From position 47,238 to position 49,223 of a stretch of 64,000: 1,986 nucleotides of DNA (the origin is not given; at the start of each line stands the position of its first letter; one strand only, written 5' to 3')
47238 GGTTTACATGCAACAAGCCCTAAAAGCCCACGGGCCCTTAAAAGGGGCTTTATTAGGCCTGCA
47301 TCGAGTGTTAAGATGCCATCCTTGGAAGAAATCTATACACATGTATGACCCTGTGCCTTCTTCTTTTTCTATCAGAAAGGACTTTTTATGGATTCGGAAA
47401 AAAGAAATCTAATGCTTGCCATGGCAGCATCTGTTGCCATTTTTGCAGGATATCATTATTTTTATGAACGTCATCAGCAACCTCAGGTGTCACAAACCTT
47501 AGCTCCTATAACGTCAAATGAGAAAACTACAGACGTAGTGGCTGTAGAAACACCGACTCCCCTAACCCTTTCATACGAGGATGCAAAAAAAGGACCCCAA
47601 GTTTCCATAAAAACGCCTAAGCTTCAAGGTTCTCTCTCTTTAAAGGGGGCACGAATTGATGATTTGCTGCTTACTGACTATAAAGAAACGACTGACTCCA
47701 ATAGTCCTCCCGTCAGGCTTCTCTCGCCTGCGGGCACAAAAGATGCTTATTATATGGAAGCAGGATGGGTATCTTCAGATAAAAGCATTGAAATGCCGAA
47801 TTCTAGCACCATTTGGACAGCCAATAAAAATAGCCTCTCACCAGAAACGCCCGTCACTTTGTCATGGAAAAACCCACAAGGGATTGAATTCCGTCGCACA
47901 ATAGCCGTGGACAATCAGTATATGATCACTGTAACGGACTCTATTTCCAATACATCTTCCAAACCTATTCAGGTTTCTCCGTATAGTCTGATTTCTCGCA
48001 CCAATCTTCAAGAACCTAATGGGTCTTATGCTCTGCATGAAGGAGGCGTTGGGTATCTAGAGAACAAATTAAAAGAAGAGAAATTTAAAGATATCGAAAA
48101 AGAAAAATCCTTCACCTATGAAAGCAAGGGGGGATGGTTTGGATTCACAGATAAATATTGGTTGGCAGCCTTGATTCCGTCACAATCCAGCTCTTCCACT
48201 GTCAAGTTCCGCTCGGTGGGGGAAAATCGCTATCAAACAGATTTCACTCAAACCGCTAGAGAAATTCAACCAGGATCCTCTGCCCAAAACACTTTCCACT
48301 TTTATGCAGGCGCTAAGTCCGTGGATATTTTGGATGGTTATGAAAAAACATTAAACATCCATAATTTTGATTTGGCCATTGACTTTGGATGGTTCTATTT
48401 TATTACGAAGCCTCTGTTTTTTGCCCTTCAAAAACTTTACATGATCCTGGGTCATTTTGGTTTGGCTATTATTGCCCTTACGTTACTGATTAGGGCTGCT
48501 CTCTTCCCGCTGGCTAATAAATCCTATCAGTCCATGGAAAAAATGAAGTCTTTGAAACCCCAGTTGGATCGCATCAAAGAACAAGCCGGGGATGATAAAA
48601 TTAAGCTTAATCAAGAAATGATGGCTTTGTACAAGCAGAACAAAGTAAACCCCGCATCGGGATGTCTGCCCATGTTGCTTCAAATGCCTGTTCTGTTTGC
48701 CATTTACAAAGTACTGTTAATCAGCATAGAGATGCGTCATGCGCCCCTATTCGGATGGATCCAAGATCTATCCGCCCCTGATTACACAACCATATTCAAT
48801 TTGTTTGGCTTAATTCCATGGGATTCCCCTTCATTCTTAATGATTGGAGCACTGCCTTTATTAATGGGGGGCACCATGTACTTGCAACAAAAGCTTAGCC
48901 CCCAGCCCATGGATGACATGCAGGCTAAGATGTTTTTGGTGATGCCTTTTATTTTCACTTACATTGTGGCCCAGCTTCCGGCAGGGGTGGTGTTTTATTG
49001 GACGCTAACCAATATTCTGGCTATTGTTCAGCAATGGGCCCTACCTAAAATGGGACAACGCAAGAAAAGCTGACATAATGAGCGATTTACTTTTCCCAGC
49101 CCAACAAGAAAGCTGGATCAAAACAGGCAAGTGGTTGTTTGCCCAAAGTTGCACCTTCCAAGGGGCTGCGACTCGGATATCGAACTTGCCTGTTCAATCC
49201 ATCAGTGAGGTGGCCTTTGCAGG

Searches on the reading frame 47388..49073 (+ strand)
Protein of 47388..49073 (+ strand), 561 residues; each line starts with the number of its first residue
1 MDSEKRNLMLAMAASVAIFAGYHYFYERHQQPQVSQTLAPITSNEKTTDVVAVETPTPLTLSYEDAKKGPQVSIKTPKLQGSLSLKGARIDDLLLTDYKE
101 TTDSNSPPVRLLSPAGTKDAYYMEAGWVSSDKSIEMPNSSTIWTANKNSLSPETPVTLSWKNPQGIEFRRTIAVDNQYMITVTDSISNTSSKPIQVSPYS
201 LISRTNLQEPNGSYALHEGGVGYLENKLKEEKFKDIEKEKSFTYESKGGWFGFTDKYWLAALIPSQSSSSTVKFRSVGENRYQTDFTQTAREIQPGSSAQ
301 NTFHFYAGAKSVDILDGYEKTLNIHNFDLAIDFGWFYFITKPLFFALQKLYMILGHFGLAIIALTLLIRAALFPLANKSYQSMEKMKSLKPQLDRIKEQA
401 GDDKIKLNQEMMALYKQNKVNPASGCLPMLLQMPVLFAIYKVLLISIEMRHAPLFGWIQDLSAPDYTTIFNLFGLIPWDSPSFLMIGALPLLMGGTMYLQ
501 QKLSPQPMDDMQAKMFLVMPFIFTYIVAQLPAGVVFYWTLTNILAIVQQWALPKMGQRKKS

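Call 72: search_protein_families(library=pfam, proteins=[window:47388-49073:+], max_evalue=0.00001)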
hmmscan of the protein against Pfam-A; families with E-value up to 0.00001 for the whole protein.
window:47388-49073:+ (561 aa): 2 families
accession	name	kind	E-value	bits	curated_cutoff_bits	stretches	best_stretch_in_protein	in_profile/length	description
PF14849.12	YidC_periplas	-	1.5e-85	288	24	1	72-345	2-282/283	YidC periplasmic domain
PF02096.25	60KD_IMP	-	1.2e-58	198.1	35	1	357-552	1-161/163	60Kd inner membrane protein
